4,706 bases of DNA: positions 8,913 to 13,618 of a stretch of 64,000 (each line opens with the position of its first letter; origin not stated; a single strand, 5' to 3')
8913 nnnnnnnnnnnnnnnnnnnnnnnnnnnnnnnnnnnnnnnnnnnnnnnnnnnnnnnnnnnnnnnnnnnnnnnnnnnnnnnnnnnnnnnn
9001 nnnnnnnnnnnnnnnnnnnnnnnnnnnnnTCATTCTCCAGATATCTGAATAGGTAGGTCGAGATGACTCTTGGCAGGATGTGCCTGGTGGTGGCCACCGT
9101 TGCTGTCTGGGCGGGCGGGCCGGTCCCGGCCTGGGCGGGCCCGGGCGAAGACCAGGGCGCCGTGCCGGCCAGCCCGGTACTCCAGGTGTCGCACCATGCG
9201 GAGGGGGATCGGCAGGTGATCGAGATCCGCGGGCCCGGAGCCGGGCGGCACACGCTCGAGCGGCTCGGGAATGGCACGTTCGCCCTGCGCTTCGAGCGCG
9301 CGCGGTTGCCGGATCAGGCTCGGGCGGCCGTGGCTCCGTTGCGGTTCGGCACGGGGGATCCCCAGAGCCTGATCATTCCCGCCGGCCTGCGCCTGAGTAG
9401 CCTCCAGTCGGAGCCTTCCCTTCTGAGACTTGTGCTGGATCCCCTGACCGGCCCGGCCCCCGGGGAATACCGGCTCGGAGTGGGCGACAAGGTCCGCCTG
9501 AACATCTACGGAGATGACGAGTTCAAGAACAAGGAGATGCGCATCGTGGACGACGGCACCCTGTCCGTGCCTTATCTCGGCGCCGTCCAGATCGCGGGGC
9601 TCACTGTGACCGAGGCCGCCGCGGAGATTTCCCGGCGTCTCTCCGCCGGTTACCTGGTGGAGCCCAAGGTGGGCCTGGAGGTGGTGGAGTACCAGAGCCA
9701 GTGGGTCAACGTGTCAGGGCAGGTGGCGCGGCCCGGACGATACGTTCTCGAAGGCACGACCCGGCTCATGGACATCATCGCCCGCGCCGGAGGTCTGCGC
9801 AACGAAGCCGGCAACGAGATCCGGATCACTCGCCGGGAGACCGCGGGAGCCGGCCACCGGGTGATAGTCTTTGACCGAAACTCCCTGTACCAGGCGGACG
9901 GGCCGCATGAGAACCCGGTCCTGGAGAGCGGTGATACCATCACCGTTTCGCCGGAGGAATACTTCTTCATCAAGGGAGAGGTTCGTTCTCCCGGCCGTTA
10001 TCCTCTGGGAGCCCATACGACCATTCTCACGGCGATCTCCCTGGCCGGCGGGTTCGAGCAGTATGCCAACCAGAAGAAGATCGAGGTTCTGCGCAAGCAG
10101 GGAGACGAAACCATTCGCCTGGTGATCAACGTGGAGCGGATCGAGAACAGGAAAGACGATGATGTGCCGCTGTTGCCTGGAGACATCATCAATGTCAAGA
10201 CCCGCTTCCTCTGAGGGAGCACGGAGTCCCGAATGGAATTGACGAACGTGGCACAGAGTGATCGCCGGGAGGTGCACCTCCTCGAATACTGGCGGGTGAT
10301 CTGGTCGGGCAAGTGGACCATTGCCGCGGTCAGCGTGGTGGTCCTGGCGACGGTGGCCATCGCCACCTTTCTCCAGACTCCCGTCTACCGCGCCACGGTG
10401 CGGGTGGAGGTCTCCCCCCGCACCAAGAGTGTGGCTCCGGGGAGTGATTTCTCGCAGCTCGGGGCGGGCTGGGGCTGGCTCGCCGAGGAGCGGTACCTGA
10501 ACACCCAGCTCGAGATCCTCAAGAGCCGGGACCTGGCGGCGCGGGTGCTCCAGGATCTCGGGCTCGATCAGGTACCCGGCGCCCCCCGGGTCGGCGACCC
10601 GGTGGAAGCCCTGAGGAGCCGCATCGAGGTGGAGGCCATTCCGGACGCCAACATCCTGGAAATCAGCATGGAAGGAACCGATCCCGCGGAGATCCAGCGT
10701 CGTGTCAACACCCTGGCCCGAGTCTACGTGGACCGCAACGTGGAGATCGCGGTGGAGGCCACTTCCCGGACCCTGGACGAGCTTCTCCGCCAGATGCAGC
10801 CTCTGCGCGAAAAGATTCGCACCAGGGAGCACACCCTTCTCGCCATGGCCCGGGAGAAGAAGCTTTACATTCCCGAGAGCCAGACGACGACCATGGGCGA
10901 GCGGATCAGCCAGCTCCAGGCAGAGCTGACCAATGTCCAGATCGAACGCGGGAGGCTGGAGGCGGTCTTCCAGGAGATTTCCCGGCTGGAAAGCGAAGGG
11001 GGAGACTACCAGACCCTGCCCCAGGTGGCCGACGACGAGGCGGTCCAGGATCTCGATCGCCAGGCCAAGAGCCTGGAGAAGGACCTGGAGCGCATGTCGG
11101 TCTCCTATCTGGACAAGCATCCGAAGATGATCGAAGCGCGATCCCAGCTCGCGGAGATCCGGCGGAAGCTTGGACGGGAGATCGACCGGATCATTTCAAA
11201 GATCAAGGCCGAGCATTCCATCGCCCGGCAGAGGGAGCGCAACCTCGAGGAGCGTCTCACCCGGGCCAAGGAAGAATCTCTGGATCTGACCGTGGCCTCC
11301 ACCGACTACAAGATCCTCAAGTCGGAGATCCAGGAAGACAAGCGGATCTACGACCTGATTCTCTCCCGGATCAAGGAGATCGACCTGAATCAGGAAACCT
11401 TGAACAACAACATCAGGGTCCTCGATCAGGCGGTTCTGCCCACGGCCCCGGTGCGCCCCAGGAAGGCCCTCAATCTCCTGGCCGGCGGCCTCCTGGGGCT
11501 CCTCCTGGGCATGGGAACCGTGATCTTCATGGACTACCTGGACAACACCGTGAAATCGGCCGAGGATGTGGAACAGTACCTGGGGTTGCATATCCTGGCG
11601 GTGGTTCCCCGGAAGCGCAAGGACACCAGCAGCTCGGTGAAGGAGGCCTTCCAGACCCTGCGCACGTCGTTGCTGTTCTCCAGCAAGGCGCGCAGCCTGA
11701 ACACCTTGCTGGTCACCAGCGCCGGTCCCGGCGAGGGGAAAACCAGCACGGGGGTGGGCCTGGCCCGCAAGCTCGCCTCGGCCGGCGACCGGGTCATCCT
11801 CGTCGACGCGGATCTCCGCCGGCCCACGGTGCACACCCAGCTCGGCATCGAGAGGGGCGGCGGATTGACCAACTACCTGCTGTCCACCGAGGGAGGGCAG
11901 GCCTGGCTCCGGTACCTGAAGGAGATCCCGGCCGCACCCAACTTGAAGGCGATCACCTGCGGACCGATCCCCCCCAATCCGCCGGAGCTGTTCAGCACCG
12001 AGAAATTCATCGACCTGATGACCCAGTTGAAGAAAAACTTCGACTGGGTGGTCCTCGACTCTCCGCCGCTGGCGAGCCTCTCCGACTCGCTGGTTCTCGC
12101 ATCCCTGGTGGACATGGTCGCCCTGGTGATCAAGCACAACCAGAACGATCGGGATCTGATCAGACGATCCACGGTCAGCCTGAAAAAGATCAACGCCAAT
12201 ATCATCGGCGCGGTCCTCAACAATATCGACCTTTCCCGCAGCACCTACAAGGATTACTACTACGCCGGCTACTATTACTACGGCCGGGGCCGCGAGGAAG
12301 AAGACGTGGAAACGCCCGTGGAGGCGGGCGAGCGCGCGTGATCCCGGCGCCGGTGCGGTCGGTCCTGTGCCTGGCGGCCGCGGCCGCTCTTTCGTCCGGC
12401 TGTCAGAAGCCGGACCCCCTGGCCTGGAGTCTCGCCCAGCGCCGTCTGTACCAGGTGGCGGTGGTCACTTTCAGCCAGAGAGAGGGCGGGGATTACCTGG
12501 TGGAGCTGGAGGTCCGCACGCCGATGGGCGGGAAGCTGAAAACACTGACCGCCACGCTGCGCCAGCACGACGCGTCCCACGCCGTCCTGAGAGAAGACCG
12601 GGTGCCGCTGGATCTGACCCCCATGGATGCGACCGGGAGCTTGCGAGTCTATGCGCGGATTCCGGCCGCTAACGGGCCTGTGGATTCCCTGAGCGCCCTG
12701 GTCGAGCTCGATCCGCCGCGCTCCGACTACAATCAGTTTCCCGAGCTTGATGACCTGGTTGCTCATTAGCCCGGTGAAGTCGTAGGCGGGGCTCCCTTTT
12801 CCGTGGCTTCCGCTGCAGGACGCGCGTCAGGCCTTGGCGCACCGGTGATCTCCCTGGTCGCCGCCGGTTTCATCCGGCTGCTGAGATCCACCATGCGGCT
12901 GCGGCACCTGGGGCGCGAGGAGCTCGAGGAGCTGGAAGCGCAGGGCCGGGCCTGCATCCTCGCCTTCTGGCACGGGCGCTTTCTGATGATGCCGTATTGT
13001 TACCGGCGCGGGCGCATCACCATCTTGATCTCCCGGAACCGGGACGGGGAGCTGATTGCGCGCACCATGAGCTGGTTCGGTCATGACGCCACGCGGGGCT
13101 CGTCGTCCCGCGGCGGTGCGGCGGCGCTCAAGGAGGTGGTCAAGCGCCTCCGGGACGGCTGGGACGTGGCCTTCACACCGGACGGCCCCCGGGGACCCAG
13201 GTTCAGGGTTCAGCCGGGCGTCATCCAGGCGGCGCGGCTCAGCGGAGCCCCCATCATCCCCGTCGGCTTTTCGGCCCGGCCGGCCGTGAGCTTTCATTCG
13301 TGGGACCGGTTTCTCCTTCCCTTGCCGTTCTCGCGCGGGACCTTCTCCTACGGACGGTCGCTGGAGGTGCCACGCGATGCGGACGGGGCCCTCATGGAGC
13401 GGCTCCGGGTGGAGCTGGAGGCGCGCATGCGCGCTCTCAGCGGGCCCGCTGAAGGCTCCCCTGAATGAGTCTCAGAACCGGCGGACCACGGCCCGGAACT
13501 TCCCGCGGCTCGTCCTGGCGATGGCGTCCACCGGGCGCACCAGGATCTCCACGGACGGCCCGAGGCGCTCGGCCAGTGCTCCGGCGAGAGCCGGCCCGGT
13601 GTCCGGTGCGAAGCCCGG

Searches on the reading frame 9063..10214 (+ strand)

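Call 43: search_protein_families(library=pfam, proteins=[window:9063-10214:+], max_evalue=0.001)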
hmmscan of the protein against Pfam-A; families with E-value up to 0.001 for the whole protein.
window:9063-10214:+ (383 aa): 3 families
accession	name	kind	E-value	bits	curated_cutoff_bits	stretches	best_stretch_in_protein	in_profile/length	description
PF02563.21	Poly_export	-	5.9e-20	71.7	28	1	131-207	2-76/77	Polysaccharide biosynthesis/export protein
PF10531.15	SLBB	-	5.6e-19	68.2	27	2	301-349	2-49/55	SLBB domain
PF22461.2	SLBB_2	-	2.3e-17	63.3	27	2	301-378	3-79/79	SLBB domain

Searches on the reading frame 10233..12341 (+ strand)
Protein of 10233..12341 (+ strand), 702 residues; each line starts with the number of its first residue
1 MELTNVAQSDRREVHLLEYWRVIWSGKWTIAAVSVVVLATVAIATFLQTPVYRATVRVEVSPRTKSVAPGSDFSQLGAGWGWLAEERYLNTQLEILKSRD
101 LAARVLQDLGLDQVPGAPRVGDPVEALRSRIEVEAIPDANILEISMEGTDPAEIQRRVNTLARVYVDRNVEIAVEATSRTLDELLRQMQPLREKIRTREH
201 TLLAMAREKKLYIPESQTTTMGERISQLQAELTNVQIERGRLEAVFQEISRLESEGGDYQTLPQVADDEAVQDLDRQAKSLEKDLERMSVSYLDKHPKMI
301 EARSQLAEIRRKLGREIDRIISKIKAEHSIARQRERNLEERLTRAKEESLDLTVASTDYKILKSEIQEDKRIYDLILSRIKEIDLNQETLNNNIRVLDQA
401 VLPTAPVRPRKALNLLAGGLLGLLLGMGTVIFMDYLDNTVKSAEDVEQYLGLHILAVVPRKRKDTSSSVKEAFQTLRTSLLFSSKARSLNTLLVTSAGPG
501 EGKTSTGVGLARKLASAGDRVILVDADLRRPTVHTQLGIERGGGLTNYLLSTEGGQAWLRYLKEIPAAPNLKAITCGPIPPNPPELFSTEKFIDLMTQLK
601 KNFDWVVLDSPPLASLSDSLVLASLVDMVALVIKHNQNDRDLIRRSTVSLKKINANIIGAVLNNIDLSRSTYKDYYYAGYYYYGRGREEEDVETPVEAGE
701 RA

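Call 43: search_protein_families(library=pfam, proteins=[window:10233-12341:+], max_evalue=0.001)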
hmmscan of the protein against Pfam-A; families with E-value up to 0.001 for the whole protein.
window:10233-12341:+ (702 aa): 7 families
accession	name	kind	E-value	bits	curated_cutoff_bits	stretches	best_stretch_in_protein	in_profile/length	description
PF02706.20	Wzz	-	2.9e-14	53.6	25.5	1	13-109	2-91/91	Chain length determinant protein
PF13807.11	GNVR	-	1.1e-13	51.3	27.7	1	362-432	9-79/82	G-rich domain on putative tyrosine kinase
PF01656.29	CbiA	-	1.7e-08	34.9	25.4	1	493-669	2-87/125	CobQ/CobB/MinD/ParA nucleotide binding domain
PF10609.15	ParA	-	8.2e-07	29.1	27.1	1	490-663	4-173/246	NUBPL iron-transfer P-loop NTPase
PF13614.12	AAA_31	-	4.2e-06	27.3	27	1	500-622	12-137/177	AAA domain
PF23246.1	CC_CDK5RAP2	-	0.00043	20.9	27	1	186-248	44-110/125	CDK5 regulatory subunit-associated protein 2-like, coiled coil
PF06564.18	CBP_BcsQ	-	0.00053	20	21.3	0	496-638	8-150/234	Cellulose biosynthesis protein BcsQ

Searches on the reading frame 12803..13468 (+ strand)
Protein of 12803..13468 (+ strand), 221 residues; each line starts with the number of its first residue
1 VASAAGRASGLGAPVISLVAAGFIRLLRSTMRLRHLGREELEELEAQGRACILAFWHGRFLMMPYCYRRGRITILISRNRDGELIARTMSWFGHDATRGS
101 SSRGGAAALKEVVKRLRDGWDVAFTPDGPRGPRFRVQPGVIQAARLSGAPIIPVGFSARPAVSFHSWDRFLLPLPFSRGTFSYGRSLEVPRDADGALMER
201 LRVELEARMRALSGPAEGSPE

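Call 43: search_protein_families(library=pfam, proteins=[window:12803-13468:+], max_evalue=0.001)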
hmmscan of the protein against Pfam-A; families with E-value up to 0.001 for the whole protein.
window:12803-13468:+ (221 aa): 1 family
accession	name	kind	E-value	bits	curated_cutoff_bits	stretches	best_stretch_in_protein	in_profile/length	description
PF04028.18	DUF374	-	1.5e-28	98.6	26.8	1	65-133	1-69/69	Domain of unknown function (DUF374)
